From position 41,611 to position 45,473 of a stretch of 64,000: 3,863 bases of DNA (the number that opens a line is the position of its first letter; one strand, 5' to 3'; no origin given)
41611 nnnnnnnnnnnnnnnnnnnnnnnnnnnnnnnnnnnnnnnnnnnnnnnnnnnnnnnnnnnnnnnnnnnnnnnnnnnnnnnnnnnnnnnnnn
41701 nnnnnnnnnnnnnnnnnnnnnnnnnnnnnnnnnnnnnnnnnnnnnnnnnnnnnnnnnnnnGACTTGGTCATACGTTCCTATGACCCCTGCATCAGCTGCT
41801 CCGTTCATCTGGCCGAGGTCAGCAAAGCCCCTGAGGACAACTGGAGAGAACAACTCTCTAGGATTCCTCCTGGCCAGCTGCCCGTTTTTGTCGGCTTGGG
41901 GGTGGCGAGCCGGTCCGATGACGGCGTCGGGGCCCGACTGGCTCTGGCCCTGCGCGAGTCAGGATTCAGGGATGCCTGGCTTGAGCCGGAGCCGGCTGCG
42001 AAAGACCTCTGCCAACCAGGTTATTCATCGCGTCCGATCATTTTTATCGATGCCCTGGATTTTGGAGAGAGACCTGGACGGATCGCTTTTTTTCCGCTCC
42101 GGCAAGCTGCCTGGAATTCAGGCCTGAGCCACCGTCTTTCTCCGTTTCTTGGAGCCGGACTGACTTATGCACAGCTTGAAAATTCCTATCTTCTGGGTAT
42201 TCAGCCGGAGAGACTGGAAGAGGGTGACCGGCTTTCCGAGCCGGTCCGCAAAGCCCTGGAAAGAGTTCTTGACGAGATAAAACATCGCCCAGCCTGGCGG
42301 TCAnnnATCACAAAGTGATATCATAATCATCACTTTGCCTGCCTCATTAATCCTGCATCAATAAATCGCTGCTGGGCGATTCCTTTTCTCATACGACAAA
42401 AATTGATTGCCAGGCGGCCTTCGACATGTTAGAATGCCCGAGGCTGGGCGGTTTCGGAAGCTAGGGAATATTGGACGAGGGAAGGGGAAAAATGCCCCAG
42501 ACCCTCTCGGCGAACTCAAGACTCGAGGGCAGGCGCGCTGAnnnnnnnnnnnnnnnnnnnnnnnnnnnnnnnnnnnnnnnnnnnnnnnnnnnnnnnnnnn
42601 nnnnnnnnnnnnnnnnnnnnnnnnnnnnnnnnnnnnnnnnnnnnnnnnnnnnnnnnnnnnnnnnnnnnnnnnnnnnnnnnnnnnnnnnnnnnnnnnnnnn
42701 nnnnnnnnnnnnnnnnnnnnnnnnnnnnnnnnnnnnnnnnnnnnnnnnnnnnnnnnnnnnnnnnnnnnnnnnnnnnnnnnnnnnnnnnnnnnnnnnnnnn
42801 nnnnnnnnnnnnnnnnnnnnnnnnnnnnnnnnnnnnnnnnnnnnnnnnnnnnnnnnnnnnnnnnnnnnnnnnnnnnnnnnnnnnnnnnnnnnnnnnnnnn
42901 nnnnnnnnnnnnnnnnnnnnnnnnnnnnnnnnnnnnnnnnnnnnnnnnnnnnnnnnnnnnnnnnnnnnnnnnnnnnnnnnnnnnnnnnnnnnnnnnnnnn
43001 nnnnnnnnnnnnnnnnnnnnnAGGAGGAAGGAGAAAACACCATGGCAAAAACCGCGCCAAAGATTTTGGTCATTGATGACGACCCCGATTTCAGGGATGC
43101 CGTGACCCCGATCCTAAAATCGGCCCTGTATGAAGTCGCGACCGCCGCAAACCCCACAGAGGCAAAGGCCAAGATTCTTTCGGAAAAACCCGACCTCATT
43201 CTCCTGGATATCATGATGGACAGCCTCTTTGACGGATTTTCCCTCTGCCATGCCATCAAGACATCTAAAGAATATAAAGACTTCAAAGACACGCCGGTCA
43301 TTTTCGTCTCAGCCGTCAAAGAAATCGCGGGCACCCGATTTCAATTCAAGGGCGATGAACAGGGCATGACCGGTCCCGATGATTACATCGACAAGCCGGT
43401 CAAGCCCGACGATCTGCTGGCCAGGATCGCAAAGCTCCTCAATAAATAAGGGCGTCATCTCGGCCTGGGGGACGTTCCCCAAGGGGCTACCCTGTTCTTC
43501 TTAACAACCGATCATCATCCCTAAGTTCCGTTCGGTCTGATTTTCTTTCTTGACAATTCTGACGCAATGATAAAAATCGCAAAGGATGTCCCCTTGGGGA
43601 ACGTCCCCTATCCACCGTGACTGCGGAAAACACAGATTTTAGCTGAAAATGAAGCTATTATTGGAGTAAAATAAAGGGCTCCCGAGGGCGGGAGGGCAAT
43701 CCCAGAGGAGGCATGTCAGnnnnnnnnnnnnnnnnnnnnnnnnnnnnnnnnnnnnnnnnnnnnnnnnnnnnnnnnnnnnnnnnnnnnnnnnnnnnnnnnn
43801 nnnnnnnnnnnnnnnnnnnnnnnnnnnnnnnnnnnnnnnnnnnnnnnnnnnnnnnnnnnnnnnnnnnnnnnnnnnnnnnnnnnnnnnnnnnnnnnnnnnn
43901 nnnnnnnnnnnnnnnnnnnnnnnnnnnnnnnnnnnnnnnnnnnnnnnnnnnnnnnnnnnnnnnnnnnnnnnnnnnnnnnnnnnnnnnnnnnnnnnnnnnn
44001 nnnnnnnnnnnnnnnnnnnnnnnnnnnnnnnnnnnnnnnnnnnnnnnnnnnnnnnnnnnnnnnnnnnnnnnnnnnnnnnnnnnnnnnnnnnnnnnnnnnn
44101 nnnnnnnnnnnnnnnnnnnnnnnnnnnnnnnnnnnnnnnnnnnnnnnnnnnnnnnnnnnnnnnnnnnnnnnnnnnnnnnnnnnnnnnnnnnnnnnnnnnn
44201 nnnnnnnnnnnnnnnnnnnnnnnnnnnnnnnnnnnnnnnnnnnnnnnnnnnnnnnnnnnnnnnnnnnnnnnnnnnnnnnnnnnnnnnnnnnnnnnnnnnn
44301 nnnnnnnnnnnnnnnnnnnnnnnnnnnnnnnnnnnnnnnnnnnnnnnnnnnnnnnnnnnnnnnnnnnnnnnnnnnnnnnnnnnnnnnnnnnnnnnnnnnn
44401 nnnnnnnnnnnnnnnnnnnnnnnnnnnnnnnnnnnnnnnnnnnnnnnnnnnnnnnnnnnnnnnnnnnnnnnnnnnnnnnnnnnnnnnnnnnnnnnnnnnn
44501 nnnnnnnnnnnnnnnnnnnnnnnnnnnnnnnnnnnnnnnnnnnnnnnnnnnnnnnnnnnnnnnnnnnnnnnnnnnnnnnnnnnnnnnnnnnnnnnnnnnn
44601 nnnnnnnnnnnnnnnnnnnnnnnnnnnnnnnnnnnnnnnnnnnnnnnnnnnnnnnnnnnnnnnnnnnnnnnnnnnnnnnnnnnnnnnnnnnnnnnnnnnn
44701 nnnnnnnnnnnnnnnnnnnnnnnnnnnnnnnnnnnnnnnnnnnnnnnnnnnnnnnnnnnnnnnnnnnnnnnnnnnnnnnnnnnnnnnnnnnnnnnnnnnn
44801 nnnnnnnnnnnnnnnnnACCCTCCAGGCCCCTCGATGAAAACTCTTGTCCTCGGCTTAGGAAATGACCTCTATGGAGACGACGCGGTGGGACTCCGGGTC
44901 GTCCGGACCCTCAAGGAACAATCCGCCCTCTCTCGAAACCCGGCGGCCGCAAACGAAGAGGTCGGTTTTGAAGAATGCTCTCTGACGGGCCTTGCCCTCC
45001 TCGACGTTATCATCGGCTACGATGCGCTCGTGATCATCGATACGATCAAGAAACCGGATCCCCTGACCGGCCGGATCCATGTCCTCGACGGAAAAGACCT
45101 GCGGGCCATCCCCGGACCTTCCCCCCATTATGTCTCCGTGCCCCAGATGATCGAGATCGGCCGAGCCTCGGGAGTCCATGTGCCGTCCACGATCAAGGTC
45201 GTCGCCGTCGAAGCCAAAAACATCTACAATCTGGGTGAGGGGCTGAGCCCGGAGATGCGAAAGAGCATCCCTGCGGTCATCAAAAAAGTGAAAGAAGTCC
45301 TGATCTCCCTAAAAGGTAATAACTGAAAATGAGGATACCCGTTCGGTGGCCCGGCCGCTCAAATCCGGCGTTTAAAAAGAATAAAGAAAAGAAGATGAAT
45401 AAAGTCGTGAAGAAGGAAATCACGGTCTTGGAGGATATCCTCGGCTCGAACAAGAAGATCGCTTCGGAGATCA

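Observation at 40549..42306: [NiFe]-hydrogenase large subunit fused in frame to its own maturation endopeptidase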

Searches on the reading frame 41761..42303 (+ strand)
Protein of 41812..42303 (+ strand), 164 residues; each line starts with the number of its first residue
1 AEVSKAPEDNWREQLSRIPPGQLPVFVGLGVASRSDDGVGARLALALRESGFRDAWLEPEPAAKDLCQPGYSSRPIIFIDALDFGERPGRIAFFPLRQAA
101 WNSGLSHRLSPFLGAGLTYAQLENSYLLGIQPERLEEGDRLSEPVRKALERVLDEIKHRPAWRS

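Call 4: search_protein_families(library=ncbifam, proteins=[window:41812-42303:+], max_evalue=0.01)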
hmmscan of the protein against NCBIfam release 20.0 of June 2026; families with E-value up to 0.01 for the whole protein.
window:41812-42303:+ (164 aa): 3 families
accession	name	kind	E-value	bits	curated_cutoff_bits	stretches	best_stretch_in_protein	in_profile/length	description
TIGR00072.1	hydrog_prot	superfamily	4e-15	56.1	47.45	1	27-157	3-142/145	hydrogenase maturation protease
TIGR00142.1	hycI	equivalog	2.9e-05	23.9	119.1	1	25-157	2-139/146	hydrogenase maturation peptidase HycI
TIGR00140.1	hupD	subfamily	0.0099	15.8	151.8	0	60-156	40-143/151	HyaD/HybD family hydrogenase maturation endopeptidase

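Call 35: search_solved_structures(query=window:41860-42303:+, max_evalue=10, show_alignments=3)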
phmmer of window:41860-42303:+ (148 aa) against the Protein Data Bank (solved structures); distinct sequences matched with E-value up to 10: 4.
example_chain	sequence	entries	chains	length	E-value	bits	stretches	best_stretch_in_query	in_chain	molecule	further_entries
5xuo_A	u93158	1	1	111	0.29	14.5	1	29-113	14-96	Polyketide synthase Pks13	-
6oz7_A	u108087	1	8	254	0.39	14.1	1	14-77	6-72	Uncharacterized oxidoreductase YohF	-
6ux3_A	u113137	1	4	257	0.59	13.5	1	13-53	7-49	Acetoin dehydrogenase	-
1rfz_A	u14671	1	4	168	1.6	12.1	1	103-135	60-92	Hypothetical protein APC35681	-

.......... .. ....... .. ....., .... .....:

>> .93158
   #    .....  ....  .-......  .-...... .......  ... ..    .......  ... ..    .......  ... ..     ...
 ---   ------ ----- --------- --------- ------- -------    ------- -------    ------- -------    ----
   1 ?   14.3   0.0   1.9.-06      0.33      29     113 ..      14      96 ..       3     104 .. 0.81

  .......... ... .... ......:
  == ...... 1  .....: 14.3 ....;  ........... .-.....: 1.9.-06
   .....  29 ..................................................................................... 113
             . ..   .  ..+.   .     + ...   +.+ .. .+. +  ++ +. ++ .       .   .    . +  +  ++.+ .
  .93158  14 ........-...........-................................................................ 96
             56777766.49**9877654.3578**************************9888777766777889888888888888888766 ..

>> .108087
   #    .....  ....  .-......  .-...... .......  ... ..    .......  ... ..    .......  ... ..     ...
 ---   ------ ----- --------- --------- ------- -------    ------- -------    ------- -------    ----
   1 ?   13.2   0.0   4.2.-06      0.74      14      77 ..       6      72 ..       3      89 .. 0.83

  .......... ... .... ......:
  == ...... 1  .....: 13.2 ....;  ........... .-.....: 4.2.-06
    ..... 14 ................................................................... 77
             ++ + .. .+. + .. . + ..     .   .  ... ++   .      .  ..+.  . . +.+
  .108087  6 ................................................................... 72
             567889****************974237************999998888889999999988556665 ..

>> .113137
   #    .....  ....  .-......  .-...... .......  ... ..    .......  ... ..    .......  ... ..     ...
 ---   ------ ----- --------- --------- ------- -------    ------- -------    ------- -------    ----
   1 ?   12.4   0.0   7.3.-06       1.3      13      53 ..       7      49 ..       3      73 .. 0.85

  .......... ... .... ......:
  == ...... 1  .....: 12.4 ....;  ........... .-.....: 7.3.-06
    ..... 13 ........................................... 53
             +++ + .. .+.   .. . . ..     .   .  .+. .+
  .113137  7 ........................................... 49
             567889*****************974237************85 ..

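Call 38: search_solved_structures(query=A2, max_evalue=10, show_alignments=3)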
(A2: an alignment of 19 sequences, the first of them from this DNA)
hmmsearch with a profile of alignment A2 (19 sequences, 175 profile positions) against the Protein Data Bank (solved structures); distinct sequences matched with E-value up to 10: 40.
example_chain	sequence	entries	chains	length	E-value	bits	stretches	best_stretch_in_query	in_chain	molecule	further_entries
5zby_A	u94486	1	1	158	4.8e-10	42.9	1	32-173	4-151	Hydrogenase maturation protease HycI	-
2e85_A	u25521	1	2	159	7.6e-10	42.2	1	40-173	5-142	Hydrogenase 3 maturation protease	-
2i8l_A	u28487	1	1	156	1.2e-09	41.6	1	42-173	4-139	Hydrogenase 3 maturation protease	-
5ija_A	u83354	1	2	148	1.7e-05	28.1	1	43-171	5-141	Hydrogenase-specific maturation endopeptidase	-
5yxy_A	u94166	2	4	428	2.4e-05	27.6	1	1-19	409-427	Cytosolic NiFe-hydrogenase, alpha subunit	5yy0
9nez_D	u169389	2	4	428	2.7e-05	27.4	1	1-19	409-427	Sulfhydrogenase 1 subunit alpha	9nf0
9r51_A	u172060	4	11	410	0.00026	24.2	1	1-18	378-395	F420-reducing [NiFe]-hydrogenase from Methanothermococcus thermolithotrophicus subunit alp | F420-reducing [NiFe]-hydrogenase from Methanothermococcus thermolit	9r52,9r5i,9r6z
9e1j_B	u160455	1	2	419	0.00042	23.5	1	1-16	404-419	Sulfhydrogenase 1 subunit alpha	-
9e15_B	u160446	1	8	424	0.00043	23.5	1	1-16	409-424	Sulfhydrogenase 1 subunit alpha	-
5ttx_A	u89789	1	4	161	0.0012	22.1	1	38-166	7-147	Hydrogenase 2 maturation peptidase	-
7t2r_D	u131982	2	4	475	0.0017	21.5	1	1-18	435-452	NiFe hydrogenase large subunit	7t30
9sw2_F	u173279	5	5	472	0.0031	20.7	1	1-19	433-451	F420-non-reducing hydrogenase subunit A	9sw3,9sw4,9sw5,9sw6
3zfs_A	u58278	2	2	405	0.0031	20.7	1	3-23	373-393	F420-REDUCING HYDROGENASE, SUBUNIT ALPHA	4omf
2kml_A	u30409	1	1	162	0.0055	19.9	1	43-173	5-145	Maturation element for hydrogenase 2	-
1cfz_A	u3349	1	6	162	0.0056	19.9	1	43-173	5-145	HYDROGENASE 2 MATURATION PROTEASE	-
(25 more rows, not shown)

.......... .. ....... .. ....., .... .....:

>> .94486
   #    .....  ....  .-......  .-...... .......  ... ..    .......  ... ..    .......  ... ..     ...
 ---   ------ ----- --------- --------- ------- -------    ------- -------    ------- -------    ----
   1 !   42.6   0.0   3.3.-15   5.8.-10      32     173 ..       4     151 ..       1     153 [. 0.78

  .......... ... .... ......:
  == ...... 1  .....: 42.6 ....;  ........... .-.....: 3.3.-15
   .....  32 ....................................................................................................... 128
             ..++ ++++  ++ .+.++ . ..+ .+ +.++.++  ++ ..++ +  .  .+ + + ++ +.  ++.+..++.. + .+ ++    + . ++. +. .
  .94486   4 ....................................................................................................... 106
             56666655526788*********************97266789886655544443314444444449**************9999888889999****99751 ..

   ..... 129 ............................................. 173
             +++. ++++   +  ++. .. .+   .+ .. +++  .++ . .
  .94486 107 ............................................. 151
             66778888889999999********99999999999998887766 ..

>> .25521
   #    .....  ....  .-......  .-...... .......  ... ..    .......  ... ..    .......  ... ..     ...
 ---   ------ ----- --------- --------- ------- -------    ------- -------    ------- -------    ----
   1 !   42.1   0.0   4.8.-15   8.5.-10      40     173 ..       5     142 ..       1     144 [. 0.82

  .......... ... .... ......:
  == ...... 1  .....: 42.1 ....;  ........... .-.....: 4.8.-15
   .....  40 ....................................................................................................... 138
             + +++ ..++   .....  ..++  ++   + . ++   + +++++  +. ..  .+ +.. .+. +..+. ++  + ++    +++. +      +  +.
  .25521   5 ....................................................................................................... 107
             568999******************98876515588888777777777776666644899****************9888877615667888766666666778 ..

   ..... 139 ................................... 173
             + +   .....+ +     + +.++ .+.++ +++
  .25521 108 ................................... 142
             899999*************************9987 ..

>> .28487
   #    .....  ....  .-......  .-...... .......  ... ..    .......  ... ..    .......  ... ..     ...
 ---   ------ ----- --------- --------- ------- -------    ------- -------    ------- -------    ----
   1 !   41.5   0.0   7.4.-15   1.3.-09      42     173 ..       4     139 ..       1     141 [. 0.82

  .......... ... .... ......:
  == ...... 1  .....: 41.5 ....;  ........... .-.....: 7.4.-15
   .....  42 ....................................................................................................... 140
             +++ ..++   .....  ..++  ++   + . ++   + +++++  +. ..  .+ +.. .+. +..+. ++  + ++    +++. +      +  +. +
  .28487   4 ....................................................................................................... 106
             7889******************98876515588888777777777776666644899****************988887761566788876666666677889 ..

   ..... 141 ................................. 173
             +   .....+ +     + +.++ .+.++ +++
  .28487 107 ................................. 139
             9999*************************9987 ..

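Call 47: predict_structure(alignment_id=A2)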
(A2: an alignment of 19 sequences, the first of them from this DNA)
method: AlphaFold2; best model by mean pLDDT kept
length: 181 residues; sequences in the alignment: 19
mean_pLDDT: 77.8   pTM: 0.79
mean pLDDT of the five models: 77.8, 77.3, 77.2, 74.8, 72.6
residues with pLDDT >= 90: 56; 70-90: 72; 50-70: 36; < 50: 17
segments of 3 or more residues with pLDDT < 50: 1-15
pLDDT, mean of each block of 10 residues (from residue 1): 43 52 78 85 87 91 90 72 68 89 91 74 52 72 92 88 96 82 57
secondary structure, 60 per line:
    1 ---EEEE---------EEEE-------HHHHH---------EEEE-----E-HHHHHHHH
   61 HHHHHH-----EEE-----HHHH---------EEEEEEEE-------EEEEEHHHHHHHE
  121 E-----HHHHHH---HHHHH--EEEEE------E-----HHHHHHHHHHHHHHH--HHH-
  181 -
elements in order: E4-7 E17-20 H28-32 E42-45 H53-66 E72-74 H80-83 E93-100 E108-112 H113-119 H127-132 H136-140 E143-147 H160-174

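Call 52: fold_search(model_id=the predicted structure, library=pdb)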
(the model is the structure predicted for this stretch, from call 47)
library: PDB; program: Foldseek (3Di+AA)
matches with E <= 10: 536; with E <= 0.001: 11
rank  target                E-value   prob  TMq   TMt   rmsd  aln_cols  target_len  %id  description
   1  5ttx_A                6.9e-09  1.00  0.51  0.59   7.2       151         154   20  Crystal structure of hydrogenase 2 maturation peptidase from Thaumarchaeota archaeon SCGC_AB-539-E09 (released 2017-05-31)
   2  5ttx_C                2.0e-08  1.00  0.50  0.59   6.9       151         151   22  Crystal structure of hydrogenase 2 maturation peptidase from Thaumarchaeota archaeon SCGC_AB-539-E09 (released 2017-05-31)
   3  5ttx_D                3.9e-08  1.00  0.51  0.59   6.6       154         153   20  Crystal structure of hydrogenase 2 maturation peptidase from Thaumarchaeota archaeon SCGC_AB-539-E09 (released 2017-05-31)
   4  5ija_A                4.1e-08  1.00  0.57  0.68   3.8       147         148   20  [NiFe] hydrogenase maturation protease HybD from Thermococcus kodakarensis (released 2016-06-01)
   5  5zby                  4.1e-08  1.00  0.59  0.67   4.3       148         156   22  Crystal structure of a [NiFe] hydrogenase maturation protease HycI from Thermococcus kodakarensis KOD1 (released 2018-03-28)
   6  2i8l_MODEL_1_A        6.4e-08  1.00  0.57  0.65   3.6       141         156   20  Solution Structure of an endopeptidase HycI from Escherichia coli (released 2006-12-05)
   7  2e85_B                7.3e-08  1.00  0.52  0.58   5.6       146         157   21  Crystal Structure of the Hydrogenase 3 Maturation protease (released 2008-01-22)
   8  2e85_A                7.3e-08  1.00  0.50  0.57   6.3       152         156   21  Crystal Structure of the Hydrogenase 3 Maturation protease (released 2008-01-22)
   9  1cfz_A                3.6e-07  1.00  0.52  0.57   5.0       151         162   20  HYDROGENASE MATURATING ENDOPEPTIDASE HYBD FROM E. COLI (released 2000-03-22)
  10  2kml_MODEL_1_A        2.1e-05  1.00  0.47  0.52   5.5       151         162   22  Solution structure of an endopeptidase from Escherichia coli (released 2010-08-04)
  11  3pu6                  9.8e-05  1.00  0.43  0.54   5.1       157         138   19  The crystal structure of an uncharacterized protein from Wolinella succinogenes (released 2011-01-19)
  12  7c4x_B                1.3e-02  0.91  0.38  0.24   6.4       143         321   14  Crystal structure of germination protease from the spore-forming bacterium Paenisporosarcina sp. TG-20 in its inactive (released 2021-03-31)
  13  7k15                  3.1e-02  0.54  0.35  0.17  10.0       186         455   11  Crystal structure of the Human Leukotriene B4 Receptor 1 in Complex with Selective Antagonist MK-D-046 (released 2021-02-17)
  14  9lj9_A                3.3e-02  0.60  0.34  0.20   8.0       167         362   14  Crystal structure of a bifunctional 3-hexulose-6-phosphate synthase/6-phospho-3-hexuloisomerase (released 2025-10-01)
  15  7c4x_A                3.5e-02  0.60  0.38  0.22  13.8       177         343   15  Crystal structure of germination protease from the spore-forming bacterium Paenisporosarcina sp. TG-20 in its inactive (released 2021-03-31)
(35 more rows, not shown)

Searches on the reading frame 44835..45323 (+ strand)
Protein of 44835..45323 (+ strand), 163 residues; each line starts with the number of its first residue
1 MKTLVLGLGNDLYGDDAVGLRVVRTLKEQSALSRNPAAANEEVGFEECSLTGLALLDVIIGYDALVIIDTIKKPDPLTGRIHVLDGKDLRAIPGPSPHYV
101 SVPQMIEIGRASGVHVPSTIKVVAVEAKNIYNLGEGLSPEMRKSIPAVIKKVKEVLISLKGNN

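Call 3: search_protein_families(library=pfam, proteins=[window:44835-45323:+], max_evalue=0.01)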
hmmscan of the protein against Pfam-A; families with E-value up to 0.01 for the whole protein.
window:44835-45323:+ (163 aa): 1 family
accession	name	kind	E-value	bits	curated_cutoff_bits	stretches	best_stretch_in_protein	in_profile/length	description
PF01750.23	HycI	-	4e-07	30.4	23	1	50-152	24-127/130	Hydrogenase maturation protease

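Call 4: search_protein_families(library=ncbifam, proteins=[window:44835-45323:+], max_evalue=0.01)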
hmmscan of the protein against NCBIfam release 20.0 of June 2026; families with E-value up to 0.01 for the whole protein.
window:44835-45323:+ (163 aa): 7 families
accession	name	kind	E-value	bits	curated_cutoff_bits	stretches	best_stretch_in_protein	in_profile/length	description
TIGR00072.1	hydrog_prot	superfamily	6.8e-28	97.5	47.45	1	4-155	1-144/145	hydrogenase maturation protease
TIGR00140.1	hupD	subfamily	5.7e-15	55.6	151.8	1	4-156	2-147/151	HyaD/HybD family hydrogenase maturation endopeptidase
NF007777.0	PRK10466.1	equivalog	3e-13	49.8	190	1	1-157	1-150/164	HyaD/HybD family hydrogenase maturation endopeptidase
NF045519.1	NiFeSe_H2_mat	exception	4.3e-09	36.3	190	1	2-155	2-146/152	NiFeSe hydrogenase maturation protease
TIGR00130.1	frhD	equivalog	2.1e-07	31.1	134.95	1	2-154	4-149/153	coenzyme F420-reducing hydrogenase, FrhD protein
NF007616.0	PRK10264.1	equivalog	0.00011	22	261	1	3-150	6-147/195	hydrogenase 1 maturation protease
TIGR00142.1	hycI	equivalog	0.0013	18.5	119.1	1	4-29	2-27/146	hydrogenase maturation peptidase HycI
